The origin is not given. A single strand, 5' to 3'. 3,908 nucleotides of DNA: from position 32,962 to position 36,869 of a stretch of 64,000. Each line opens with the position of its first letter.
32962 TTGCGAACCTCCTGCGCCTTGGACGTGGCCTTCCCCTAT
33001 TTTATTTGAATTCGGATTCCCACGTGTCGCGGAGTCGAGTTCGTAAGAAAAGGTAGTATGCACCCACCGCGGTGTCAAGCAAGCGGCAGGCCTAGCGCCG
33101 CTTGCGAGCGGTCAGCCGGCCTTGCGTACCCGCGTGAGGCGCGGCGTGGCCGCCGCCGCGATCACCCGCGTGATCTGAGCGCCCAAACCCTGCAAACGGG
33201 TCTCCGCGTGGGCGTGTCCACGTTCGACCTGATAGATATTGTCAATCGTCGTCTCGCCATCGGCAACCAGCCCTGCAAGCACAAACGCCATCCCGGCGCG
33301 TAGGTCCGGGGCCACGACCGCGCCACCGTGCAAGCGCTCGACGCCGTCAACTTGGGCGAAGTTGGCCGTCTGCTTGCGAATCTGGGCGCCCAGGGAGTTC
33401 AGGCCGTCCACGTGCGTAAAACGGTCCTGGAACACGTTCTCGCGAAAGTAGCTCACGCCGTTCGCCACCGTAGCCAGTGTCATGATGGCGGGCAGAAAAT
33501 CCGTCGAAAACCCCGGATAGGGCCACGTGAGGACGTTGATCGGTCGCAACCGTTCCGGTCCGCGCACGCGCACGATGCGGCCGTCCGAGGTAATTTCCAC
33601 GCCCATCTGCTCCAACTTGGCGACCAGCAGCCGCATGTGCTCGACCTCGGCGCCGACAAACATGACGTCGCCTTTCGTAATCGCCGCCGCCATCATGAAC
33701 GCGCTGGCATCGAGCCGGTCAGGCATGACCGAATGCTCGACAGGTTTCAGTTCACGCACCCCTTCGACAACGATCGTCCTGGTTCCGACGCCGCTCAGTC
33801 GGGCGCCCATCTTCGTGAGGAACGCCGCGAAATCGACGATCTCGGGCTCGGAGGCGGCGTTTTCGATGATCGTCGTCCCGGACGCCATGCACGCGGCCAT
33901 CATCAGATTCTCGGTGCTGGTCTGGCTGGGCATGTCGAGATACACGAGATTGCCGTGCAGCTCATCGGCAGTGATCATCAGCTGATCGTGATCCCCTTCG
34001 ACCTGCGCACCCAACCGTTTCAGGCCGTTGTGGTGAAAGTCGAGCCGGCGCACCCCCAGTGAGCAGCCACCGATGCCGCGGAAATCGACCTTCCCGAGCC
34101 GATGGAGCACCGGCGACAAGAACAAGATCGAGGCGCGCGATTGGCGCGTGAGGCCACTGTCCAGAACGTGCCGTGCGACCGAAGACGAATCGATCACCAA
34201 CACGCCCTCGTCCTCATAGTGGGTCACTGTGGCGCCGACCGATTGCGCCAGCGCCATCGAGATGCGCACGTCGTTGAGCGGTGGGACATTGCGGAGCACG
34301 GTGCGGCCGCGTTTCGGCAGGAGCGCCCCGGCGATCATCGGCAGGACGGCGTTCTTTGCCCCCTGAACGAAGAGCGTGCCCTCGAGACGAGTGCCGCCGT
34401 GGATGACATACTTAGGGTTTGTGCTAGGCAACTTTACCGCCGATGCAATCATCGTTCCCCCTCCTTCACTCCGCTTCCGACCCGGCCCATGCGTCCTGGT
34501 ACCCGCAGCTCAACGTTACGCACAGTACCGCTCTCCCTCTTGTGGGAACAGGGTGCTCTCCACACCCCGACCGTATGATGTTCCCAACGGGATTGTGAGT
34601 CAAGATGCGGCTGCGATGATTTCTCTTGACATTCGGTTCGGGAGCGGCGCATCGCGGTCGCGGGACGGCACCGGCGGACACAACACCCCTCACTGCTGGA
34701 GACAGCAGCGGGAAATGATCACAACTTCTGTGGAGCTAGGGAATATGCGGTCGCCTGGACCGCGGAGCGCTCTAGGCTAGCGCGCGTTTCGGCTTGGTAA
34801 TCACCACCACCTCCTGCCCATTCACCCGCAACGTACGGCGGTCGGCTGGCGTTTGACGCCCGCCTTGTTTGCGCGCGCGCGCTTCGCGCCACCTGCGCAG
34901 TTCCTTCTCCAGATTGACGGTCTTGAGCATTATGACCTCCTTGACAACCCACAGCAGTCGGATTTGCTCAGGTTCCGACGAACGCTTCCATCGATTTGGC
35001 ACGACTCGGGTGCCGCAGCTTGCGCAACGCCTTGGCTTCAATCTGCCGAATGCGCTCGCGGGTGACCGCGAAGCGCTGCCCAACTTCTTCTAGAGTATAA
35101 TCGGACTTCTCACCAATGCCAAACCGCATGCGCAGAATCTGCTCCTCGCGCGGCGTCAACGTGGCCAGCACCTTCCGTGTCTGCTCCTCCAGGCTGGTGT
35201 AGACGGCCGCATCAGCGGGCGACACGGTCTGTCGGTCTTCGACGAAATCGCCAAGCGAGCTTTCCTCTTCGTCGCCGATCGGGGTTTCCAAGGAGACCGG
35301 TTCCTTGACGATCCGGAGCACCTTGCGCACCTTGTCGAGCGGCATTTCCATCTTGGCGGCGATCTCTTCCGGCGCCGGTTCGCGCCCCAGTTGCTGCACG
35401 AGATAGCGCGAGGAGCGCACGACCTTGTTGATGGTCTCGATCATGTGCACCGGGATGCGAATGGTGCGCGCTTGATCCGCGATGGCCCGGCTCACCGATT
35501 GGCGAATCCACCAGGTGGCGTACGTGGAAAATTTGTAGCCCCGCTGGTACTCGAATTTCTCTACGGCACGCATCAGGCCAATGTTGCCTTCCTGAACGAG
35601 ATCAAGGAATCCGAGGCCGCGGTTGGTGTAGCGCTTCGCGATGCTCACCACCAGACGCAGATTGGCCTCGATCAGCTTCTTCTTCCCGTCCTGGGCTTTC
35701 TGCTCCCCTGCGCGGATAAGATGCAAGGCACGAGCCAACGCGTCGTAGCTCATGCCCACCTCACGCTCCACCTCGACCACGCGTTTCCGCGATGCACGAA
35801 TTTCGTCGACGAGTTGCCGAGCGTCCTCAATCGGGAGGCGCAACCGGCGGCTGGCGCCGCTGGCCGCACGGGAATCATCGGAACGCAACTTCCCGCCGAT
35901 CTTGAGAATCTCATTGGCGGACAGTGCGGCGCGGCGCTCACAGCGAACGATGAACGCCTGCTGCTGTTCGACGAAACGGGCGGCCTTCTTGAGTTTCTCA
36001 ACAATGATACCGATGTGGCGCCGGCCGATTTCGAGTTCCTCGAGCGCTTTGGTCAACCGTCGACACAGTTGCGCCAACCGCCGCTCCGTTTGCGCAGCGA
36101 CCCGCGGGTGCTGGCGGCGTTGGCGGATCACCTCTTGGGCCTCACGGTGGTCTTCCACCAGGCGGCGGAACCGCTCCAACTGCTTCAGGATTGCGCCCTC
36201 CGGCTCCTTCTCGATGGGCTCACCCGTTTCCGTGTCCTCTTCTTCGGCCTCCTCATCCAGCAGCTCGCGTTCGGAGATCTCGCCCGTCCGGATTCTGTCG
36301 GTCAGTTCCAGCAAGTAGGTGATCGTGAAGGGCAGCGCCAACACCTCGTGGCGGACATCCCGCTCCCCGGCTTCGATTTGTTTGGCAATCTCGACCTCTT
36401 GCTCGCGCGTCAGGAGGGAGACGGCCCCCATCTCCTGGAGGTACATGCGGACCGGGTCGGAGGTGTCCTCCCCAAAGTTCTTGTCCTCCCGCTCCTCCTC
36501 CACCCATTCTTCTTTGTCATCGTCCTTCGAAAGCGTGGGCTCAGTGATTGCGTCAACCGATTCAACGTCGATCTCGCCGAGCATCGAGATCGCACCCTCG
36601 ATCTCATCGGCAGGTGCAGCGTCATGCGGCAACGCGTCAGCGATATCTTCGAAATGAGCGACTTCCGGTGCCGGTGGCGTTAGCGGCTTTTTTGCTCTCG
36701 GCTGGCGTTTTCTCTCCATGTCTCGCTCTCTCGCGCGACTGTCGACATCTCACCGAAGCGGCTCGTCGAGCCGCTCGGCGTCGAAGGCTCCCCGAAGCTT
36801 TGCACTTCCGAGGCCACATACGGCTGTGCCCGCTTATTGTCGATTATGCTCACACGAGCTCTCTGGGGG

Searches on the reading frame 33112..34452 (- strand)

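Call 83: search_protein_families(library=pfam, proteins=[window:33112-34452:-], max_evalue=0.00001)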
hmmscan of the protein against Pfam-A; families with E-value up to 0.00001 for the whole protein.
window:33112-34452:- (446 aa): 1 family
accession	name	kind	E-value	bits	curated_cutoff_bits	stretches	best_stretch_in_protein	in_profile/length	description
PF00275.25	EPSP_synthase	-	3.2e-85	286.8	22.8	1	18-415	2-412/417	EPSP synthase (3-phosphoshikimate 1-carboxyvinyltransferase)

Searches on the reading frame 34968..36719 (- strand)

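Call 83: search_protein_families(library=pfam, proteins=[window:34968-36719:-], max_evalue=0.00001)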
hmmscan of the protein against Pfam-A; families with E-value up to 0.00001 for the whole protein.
window:34968-36719:- (583 aa): 4 families
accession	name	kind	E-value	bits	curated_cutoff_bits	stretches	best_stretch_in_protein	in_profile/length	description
PF04539.22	Sigma70_r3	-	9e-28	96.7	25.3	1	428-504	1-77/78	Sigma-70 region 3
PF04542.20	Sigma70_r2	-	1.8e-23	82.6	24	1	349-419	1-71/71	Sigma-70 region 2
PF04545.22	Sigma70_r4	-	7.8e-19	67.4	24.1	1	517-570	1-50/50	Sigma-70, region 4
PF00140.25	Sigma70_r1_2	-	1.1e-14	54.5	22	1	88-119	1-32/34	Sigma-70 factor, region 1.2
